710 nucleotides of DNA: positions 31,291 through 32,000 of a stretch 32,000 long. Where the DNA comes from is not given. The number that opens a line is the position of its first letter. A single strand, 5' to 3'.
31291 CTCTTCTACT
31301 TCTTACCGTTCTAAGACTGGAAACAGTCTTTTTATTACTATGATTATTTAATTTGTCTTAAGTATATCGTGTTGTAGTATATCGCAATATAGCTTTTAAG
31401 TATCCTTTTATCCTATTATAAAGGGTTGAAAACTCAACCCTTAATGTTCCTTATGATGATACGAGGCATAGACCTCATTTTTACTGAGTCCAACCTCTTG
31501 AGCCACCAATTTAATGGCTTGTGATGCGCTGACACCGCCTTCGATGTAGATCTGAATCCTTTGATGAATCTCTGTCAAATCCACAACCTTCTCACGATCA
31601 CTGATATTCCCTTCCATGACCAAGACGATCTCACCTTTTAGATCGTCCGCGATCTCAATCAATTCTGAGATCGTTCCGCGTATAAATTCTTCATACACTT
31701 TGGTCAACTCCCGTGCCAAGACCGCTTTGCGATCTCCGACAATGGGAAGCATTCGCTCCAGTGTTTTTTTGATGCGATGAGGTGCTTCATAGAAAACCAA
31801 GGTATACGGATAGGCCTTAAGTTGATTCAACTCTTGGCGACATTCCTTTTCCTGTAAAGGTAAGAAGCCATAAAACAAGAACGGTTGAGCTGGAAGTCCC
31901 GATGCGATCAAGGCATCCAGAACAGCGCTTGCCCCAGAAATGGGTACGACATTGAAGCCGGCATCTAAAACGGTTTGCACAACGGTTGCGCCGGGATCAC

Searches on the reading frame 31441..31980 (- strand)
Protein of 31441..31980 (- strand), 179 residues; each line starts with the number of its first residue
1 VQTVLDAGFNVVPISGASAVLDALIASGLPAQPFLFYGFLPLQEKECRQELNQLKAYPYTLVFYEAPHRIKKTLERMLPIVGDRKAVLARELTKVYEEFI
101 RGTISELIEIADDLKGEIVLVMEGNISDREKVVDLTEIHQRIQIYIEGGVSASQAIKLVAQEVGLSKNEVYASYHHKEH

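Call 26: search_protein_families(library=pfam, proteins=[window:31441-31980:-], max_evalue=0.0001)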
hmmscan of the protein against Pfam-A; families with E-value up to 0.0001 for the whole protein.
window:31441-31980:- (179 aa): 2 families
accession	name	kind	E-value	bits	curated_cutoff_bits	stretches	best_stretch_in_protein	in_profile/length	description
PF00590.25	TP_methylase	-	1.8e-10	41.6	27.8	1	7-107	107-211/212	Tetrapyrrole (Corrin/Porphyrin) Methylases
PF23016.2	RsmI_C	-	2.7e-05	24.4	27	1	150-172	18-40/46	RsmI C-terminal HTH domain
